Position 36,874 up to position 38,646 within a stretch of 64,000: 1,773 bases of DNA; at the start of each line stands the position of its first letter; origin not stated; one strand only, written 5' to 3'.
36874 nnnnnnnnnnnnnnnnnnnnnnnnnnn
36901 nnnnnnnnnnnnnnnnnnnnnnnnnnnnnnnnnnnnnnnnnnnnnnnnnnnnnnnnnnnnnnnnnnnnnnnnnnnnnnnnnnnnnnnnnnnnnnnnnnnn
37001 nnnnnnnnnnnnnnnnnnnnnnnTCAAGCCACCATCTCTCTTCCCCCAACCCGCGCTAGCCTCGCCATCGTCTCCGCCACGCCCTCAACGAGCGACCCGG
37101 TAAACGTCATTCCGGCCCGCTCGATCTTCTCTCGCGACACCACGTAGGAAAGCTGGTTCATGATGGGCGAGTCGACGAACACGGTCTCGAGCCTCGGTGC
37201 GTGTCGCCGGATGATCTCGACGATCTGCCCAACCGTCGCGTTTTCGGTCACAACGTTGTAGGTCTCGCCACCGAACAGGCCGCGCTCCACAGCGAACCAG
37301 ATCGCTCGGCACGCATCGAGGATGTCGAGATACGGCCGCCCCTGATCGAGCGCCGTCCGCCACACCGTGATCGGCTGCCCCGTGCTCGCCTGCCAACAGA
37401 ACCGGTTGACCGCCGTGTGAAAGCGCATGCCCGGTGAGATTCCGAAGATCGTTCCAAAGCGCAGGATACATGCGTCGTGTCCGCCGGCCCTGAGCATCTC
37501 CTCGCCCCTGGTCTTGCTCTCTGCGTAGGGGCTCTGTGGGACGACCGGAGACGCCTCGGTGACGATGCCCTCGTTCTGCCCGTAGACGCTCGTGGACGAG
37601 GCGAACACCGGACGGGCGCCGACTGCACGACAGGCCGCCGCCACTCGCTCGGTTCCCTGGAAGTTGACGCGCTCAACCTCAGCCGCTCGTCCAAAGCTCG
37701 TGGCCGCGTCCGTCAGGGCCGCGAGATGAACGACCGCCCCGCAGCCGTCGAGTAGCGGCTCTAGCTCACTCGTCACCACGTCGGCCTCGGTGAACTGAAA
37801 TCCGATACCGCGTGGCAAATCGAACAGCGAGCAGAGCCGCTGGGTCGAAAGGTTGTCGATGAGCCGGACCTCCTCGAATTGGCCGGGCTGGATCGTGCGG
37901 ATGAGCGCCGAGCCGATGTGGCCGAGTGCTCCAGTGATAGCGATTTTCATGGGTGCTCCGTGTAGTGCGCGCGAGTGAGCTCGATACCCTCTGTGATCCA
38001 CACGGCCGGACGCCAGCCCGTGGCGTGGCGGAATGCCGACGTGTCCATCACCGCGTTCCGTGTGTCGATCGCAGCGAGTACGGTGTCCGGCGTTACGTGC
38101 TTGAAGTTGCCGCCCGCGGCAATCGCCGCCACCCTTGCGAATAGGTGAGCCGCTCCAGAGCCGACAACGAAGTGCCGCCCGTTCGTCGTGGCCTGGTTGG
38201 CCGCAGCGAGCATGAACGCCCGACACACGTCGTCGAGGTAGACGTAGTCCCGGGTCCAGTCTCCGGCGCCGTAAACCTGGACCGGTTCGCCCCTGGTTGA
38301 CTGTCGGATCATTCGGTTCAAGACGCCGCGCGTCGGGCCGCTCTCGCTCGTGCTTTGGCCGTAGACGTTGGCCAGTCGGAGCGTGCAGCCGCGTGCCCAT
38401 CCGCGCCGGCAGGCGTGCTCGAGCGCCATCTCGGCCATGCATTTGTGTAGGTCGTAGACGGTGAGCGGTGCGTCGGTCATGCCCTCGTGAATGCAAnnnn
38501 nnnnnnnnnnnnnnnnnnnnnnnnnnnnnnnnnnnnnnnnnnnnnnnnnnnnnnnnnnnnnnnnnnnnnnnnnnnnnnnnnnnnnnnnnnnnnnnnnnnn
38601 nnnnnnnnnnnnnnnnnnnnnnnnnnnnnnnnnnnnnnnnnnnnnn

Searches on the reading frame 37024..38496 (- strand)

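Call 16: search_protein_families(library=pfam, proteins=[window:37024-38496:-], max_evalue=0.001)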
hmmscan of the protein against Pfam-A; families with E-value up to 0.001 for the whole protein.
window:37024-38496:- (490 aa): 7 families
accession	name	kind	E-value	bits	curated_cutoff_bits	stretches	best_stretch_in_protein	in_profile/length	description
PF01370.27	Epimerase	-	4.9e-36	124.8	20.9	1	185-415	1-239/240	NAD dependent epimerase/dehydratase family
PF16363.11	GDP_Man_Dehyd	-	7.5e-22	78.7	27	1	187-429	2-262/332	GDP-mannose 4,6 dehydratase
PF04321.23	RmlD_sub_bind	-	6.2e-19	68.6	27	1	183-376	1-173/287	RmlD substrate binding domain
PF01073.25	3Beta_HSD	-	1.5e-15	57.4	22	1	186-352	1-183/280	3-beta hydroxysteroid dehydrogenase/isomerase family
PF02719.21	Polysacc_synt_2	-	1.6e-06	28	20.2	1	185-413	1-226/293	Polysaccharide biosynthesis protein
PF07993.18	NAD_binding_4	-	3.5e-06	26.8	20.1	1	244-354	81-210/258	Male sterility protein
PF13460.12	NAD_binding_10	-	2.7e-05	24.5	27.2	1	189-349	1-145/184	NAD(P)H-binding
